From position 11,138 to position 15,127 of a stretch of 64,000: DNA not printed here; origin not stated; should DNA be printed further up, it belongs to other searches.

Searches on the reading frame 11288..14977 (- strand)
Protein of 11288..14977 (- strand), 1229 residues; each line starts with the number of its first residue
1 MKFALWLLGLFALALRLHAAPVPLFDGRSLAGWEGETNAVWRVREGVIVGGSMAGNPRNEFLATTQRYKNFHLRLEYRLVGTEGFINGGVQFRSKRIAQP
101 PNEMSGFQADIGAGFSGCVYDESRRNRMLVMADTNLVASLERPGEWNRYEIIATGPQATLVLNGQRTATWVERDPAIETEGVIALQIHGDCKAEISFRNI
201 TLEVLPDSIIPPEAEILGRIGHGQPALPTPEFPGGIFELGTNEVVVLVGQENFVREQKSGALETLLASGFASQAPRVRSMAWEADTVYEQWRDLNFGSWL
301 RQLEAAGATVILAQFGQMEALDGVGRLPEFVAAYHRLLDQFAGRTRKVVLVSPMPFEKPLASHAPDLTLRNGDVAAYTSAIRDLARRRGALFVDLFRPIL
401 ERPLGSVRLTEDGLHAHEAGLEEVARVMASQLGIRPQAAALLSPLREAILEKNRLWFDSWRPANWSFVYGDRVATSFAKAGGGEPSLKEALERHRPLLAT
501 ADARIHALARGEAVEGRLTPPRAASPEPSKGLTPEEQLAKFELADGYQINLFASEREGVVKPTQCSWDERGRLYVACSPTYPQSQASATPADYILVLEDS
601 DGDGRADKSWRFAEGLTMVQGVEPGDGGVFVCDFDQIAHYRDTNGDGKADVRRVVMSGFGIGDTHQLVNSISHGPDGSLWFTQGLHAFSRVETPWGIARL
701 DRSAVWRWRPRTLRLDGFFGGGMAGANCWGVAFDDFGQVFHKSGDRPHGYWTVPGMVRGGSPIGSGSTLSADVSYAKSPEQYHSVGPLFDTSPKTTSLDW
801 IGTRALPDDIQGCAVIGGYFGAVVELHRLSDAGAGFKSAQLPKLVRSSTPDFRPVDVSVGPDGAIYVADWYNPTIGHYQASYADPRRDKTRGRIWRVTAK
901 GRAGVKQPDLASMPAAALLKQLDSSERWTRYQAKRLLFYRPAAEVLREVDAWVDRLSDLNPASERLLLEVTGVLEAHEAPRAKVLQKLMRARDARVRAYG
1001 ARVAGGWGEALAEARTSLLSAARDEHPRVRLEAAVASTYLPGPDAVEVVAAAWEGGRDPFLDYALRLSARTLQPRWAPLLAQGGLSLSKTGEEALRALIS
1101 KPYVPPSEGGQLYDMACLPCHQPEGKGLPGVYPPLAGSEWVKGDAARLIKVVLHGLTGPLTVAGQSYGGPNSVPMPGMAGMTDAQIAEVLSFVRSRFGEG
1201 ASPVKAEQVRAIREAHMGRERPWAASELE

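Call 75: search_protein_families(library=pfam, proteins=[window:11288-14977:-], max_evalue=0.0001)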
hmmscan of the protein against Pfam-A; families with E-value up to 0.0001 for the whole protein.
window:11288-14977:- (1229 aa): 6 families
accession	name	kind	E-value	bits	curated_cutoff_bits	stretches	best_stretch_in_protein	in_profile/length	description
PF23500.1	DUF7133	-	1e-70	239.5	27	1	534-900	2-384/385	Domain of unknown function (DUF7133)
PF06439.18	3keto-disac_hyd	-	2.4e-36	126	26.8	1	22-202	3-186/187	3-keto-disaccharide hydrolase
PF00034.26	Cytochrom_C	-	1.4e-09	39.6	21.3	1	1108-1195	3-88/90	Cytochrome c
PF13472.12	Lipase_GDSL_2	-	2.3e-07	31.9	32.9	1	280-420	39-175/178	GDSL-like Lipase/Acylhydrolase family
PF13442.11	Cytochrome_CBB3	-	4.3e-06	27.4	27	1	1107-1192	4-67/68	Cytochrome C oxidase, cbb3-type, subunit III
PF13646.12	HEAT_2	-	1.5e-05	25.6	27.7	1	983-1060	3-78/88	HEAT repeats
